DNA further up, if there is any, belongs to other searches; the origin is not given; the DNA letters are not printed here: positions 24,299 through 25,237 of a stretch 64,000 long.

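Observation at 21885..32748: ECF sigma/anti-sigma-headed operon where tandem unknown secreted paralogs are interleaved with a MoxR-DUF58-vWA (Bat-like) module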

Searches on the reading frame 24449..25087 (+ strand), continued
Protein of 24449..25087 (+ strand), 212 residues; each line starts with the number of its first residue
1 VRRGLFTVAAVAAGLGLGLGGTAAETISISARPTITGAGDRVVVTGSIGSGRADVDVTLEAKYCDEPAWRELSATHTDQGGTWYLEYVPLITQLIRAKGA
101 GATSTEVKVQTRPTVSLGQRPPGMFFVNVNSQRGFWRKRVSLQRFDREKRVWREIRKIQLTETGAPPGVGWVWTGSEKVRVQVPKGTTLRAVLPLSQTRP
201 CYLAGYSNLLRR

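Call 54: find_related_loci(query=A1, collection=metagenome_contigs, flank=10000)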
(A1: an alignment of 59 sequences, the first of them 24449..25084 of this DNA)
Query A1 (212 aa) in metagenome_contigs; peptide patterns used: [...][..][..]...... (x = any residue, [..] = any of these).
72 stretches matched a pattern; 46 encode a relative of the query (tblastn E <= 1e-3); 46 distinct loci.
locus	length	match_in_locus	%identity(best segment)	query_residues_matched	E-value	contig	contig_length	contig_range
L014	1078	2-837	85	3-212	1e-133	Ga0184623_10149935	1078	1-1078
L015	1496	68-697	92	1-210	8e-129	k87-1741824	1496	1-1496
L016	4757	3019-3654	83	1-212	6e-114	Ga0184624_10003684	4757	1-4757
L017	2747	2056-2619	78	25-212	3e-105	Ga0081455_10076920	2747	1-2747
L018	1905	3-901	74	1-212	7e-104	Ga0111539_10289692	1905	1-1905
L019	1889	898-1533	74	1-212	6e-104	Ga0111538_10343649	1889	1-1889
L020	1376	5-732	75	25-212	2e-103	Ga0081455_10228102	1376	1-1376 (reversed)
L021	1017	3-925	66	1-212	1e-86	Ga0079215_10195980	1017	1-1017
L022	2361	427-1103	62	25-211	3e-79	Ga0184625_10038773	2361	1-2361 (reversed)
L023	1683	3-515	63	42-212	1e-74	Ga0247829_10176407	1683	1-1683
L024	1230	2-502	65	46-212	2e-76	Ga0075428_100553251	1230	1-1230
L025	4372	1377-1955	46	23-211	5e-49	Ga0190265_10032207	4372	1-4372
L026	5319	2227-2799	45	24-211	2e-48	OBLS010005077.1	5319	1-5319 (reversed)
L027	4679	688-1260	46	24-211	7e-48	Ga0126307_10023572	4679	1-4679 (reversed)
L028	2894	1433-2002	45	23-211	7e-46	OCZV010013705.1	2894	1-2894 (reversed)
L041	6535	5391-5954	41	23-211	1e-35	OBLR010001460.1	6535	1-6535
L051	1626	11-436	40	69-211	3e-25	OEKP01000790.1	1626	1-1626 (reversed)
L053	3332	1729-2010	47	117-211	1e-19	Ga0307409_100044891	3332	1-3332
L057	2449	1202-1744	26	28-211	2e-9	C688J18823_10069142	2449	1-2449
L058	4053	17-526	26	39-211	1e-8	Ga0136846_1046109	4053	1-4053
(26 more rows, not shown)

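Call 60: find_homologous_proteins(query=L002:7939-8649:+, max_evalue=0.001)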
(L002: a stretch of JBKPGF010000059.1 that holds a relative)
Query L002:7939-8649:+ (237 aa): 35 proteins with E <= 0.001 among 8000 candidates.
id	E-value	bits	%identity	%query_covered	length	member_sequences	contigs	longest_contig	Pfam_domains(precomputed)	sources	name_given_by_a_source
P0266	1.5e-113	396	81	100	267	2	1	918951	-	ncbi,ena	-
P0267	6.7e-104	364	76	99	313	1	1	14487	-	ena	-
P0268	1.1e-97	344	77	89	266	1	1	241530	-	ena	-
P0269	9.2e-93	328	67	95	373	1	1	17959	-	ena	-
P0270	3.0e-87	310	69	96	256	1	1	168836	-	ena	-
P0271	3.4e-85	303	83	74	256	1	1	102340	-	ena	-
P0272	3.8e-83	297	81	74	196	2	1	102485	-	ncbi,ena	-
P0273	4.4e-83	296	82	74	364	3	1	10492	-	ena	-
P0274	3.7e-82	293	77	81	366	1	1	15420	-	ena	-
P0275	1.6e-78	281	63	100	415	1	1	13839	-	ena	-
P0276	1.6e-73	265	76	74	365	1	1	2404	-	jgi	jgi:hypothetical protein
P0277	3.7e-73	264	62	99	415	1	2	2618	-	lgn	-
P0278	1.8e-71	258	59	97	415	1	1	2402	-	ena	-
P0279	2.6e-69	251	77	68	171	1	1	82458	-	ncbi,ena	-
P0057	5.5e-68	247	77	68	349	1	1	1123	-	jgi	jgi:hypothetical protein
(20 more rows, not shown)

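Call 62: find_encoding_contigs(protein=P0001, flank=10000, max_places=2)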
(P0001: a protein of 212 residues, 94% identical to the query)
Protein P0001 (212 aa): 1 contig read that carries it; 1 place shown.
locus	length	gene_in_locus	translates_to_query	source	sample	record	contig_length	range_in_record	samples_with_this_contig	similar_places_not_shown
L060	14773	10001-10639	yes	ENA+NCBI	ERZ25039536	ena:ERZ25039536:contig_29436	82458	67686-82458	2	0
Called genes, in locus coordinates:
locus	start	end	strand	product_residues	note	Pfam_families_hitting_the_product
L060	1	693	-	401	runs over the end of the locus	PF13440:Polysacc_synt_3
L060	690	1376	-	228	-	PF01925:TauE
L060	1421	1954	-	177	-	PF01923:Cob_adeno_trans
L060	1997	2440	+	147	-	PF00583:Acetyltransf_1, PF13673:Acetyltransf_10, PF13508:Acetyltransf_7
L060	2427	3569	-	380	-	PF02771:Acyl-CoA_dh_N, PF02770:Acyl-CoA_dh_M, PF00441:Acyl-CoA_dh_1, PF08028:Acyl-CoA_dh_2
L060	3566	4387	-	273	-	PF02737:3HCDH_N, PF00725:3HCDH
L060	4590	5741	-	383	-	PF00108:Thiolase_N, PF02803:Thiolase_C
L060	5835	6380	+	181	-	PF00188:CAP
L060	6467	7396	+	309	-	PF00696:AA_kinase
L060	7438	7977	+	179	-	PF04542:Sigma70_r2, PF08281:Sigma70_r4_2, PF04545:Sigma70_r4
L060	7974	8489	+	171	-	-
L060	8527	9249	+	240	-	-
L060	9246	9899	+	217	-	-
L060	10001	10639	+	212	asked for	-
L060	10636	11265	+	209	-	-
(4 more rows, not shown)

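Call 69: search_protein_families(library=pfam, proteins=[L002:7939-9216:+, L002:12280-12954:+, L002:12957-13535:+, L002:13535-14434:+, L002:14434-15357:+, L002:15347-16165:+, L002:16165-16791:+, L002:16804-17766:+], max_evalue=0.1)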
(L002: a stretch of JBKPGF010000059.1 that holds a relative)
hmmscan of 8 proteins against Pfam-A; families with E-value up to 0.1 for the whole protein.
L002:7939-9216:+ (426 aa): 1 family
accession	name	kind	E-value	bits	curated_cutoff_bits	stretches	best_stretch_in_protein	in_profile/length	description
PF17689.8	Arabino_trans_N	-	0.095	13.3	25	0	115-248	10-133/156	Arabinosyltransferase concanavalin like domain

L002:12280-12954:+ (225 aa): 0 families

L002:12957-13535:+ (193 aa): 1 family
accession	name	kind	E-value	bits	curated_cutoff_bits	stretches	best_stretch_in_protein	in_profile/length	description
PF00109.32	ketoacyl-synt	-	0.00099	19.2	20.8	1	45-110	131-194/252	Beta-ketoacyl synthase, N-terminal domain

L002:13535-14434:+ (300 aa): 2 families
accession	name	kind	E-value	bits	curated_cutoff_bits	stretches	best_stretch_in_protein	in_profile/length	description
PF01882.25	DUF58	-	6.9e-14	52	23.4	1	36-242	2-197/216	Protein of unknown function DUF58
PF05762.20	VWA_CoxE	-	0.0047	16.8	26.4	0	161-195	134-169/222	VWA domain containing CoxE-like protein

L002:14434-15357:+ (308 aa): 1 family
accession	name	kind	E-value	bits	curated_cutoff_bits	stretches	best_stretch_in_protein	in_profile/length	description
PF23933.1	DUF7269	-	0.0038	17.7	29.1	1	184-263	15-97/162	Family of unknown function (DUF7269)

L002:15347-16165:+ (273 aa): 2 families
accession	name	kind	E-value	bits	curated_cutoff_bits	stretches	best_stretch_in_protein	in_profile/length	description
PF05762.20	VWA_CoxE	-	0.00041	20.3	26.4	1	139-208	124-190/222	VWA domain containing CoxE-like protein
PF13519.12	VWA_2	-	0.021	15.9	27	1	65-155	2-86/107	von Willebrand factor type A domain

L002:16165-16791:+ (209 aa): 0 families

L002:16804-17766:+ (321 aa): 2 families
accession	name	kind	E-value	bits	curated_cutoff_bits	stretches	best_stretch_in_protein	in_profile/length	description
PF13519.12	VWA_2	-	2.2e-12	48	27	1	87-202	3-107/107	von Willebrand factor type A domain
PF00092.34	VWA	-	0.011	16.4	23.8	1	87-203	4-115/174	von Willebrand factor type A domain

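Call 70: search_solved_structures(query=L002:16165-16791:+, max_evalue=10)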
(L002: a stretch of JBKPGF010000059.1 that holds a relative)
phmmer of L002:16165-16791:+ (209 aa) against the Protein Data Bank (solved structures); distinct sequences matched with E-value up to 10: 9.
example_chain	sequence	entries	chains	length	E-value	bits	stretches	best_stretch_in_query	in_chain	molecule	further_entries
7obi_A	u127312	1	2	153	0.13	15.3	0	152-178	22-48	CTPR-rv4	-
1na0_A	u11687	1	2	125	0.14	15.1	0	155-173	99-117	designed protein CTPR3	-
8ump_A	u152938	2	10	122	0.19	14.7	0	151-176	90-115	T33-ml35-redesigned-TPR-domain-fold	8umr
6v8e_A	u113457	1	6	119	0.92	12.5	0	154-173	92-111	Designed protein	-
6vfi_B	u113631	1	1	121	1.1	12.2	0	155-173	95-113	O43_dn18B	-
6vl6_B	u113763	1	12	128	1.2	12.1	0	150-174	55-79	T33_dn2B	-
3zgq_A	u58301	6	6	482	1.7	11.6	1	134-181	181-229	INTERFERON-INDUCED PROTEIN WITH TETRATRICOPEPTIDE REPEATS 5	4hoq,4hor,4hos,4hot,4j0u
5hrz_A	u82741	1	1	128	1.8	11.5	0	155-173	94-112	TPR domain protein 1na0C3_3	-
1na3_A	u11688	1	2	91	1.8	11.5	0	155-173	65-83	designed protein CTPR2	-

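Call 74: predict_structure(alignment_id=A2)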
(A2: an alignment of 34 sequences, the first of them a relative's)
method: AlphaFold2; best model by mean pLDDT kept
length: 415 residues; sequences in the alignment: 34
mean_pLDDT: 83.2   pTM: 0.65
mean pLDDT of the five models: 83.2, 82.2, 80.9, 80.2, 80.0
residues with pLDDT >= 90: 226; 70-90: 107; 50-70: 38; < 50: 44
segments of 3 or more residues with pLDDT < 50: 40-46, 48-56, 79-94, 112-114, 138-140
pLDDT, mean of each block of 10 residues (from residue 1): 69 83 84 78 46 48 65 54 39 64 87 62 85 53 77 90 90 93 94 91 94 97 85 90 89 91 88 90 92 89 93 93 96 95 98 97 97 94 96 98 94 94
secondary structure, 60 per line:
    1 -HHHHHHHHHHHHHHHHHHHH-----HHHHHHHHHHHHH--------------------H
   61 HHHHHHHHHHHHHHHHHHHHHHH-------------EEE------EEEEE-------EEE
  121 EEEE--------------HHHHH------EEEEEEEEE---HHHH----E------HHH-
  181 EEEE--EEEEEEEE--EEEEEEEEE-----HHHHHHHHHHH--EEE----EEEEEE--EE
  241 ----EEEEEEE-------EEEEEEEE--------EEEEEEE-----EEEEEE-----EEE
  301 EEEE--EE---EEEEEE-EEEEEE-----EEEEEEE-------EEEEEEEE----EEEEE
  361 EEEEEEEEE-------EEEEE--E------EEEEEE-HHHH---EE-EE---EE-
elements in order: H2-21 H27-39 H60-83 E97-99 E106-110 E118-124 H139-143 E150-158 H162-165 E181-184 E187-194 E197-205 H211-221 E224-226 E231-236 E245-251 E259-266 E275-281 E287-292 E298-304 E312-317 E319-324 E330-336 E344-351 E356-369 E377-381 E391-396 H398-401

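Call 78: fold_search(model_id=the predicted structure, library=pdb)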
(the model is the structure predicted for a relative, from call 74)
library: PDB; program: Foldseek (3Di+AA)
matches with E <= 10: 1835; with E <= 0.001: 13
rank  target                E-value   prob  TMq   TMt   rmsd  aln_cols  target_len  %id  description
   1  5gni_B                4.0e-05  1.00  0.25  0.43   7.1       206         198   13  The crystal structure of PECAM-1 IgL1-2 trans-homophilic dimer (released 2016-12-21)
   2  4zso_F                1.2e-04  1.00  0.26  0.42   7.3       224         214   12  Crystal structure of a complex between B7-H6, a tumor cell ligand for natural cytotoxicity receptor NKp30, and an inhi (released 2016-05-18)
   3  9c9c_A                1.4e-04  1.00  0.20  0.38  10.5       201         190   12  Protein receptor (released 2025-08-27)
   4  5kve_L                1.5e-04  1.00  0.16  0.27  15.9       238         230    9  Zika specific antibody, ZV-48, bound to ZIKA envelope DIII (released 2016-08-10)
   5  5gni_A                2.2e-04  1.00  0.25  0.42   7.4       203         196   12  The crystal structure of PECAM-1 IgL1-2 trans-homophilic dimer (released 2016-12-21)
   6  3pv7_A                2.4e-04  1.00  0.26  0.42   7.2       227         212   11  Crystal structure of NKp30 ligand B7-H6 (released 2011-03-16)
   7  1ex0_B                2.4e-04  0.96  0.18  0.14  12.7       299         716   11  HUMAN FACTOR XIII, MUTANT W279F ZYMOGEN (released 2003-12-23)
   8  3et9                  5.7e-04  1.00  0.17  0.29  15.7       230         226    7  Crystal structure of the engineered neutralizing antibody 1H (released 2009-04-28)
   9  1ggu_B                5.7e-04  0.96  0.19  0.14  12.5       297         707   12  HUMAN FACTOR XIII WITH CALCIUM BOUND IN THE ION SITE (released 1999-09-16)
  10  8cmt_A                7.0e-04  0.96  0.20  0.14  12.7       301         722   10  Structure of the plasma coagulation Factor XIII A2B2 heterotetrameric complex. (released 2024-09-11)
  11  5fcs_L                7.8e-04  1.00  0.17  0.27  13.6       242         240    8  Diabody (released 2016-12-14)
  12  1evu_A                7.8e-04  0.96  0.20  0.15  12.3       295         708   10  HUMAN FACTOR XIII WITH CALCIUM BOUND IN THE ION SITE (released 2000-05-10)
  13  8ent_C                8.2e-04  0.99  0.19  0.31   9.4       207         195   12  Interleukin-21 signaling complex with IL-21R and IL-2Rg (released 2023-06-28)
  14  1ex0_A                1.0e-03  0.77  0.17  0.13  12.7       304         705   10  HUMAN FACTOR XIII, MUTANT W279F ZYMOGEN (released 2003-12-23)
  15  7mrn_A                1.1e-03  0.63  0.14  0.19  16.5       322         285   11  Mouse CNTN5 APP complex (released 2022-01-05)
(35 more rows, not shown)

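Call 79: search_protein_families(library=pfam, alignment_id=A1, max_evalue=1)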
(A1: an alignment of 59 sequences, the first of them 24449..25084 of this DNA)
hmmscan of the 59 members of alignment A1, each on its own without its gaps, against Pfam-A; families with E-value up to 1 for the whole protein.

A. member 1, window:24449-25084:+ (212 aa): 0 families

B. families by the number of members that match (of 59 scanned): 22 families
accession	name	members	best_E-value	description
PF13964.12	Kelch_6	3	0.066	Kelch motif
PF20381.4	Rv1476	3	0.073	Membrane protein Rv1476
PF01344.31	Kelch_1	2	0.0059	Kelch motif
PF01958.23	Asp_DH_C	2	0.087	Aspartate dehydrogenase, C-terminal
PF16816.10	DotD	1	0.023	DotD protein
PF13620.12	CarboxypepD_reg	1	0.031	Carboxypeptidase regulatory-like domain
PF03807.23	F420_oxidored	1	0.05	NADP oxidoreductase coenzyme F420-dependent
PF07646.21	Kelch_2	1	0.078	Kelch motif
PF00467.35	KOW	1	0.088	KOW motif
PF09665.15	RE_Alw26IDE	1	0.097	Type II restriction endonuclease (RE_Alw26IDE)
PF03391.21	Nepo_coat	1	0.1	Nepovirus coat protein, central domain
PF23491.1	bPH_8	1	0.13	SunI-like bacterial PH domain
PF16245.10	DUF4902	1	0.14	Domain of unknown function (DUF4902)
PF25354.1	Ig_NUP210_16th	1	0.15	NUP210-like, Ig-like domain 16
PF24586.1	DUF7611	1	0.17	Domain of unknown function (DUF7611)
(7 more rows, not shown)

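Call 80: search_protein_families(library=padloc, proteins=[L002:11279-12280:+, L002:13535-14434:+, L002:15347-16165:+, L002:16804-17766:+, L002:10001-10636:+, L002:7939-9216:+, L002:14434-15357:+, L002:12957-13535:+], max_evalue=0.001)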
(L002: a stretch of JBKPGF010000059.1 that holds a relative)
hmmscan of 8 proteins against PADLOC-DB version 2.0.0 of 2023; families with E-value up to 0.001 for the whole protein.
L002:11279-12280:+ (334 aa): 0 families

L002:13535-14434:+ (300 aa): 0 families

L002:15347-16165:+ (273 aa): 0 families

L002:16804-17766:+ (321 aa): 0 families

L002:10001-10636:+ (212 aa): 0 families

L002:7939-9216:+ (426 aa): 0 families

L002:14434-15357:+ (308 aa): 0 families

L002:12957-13535:+ (193 aa): 0 families
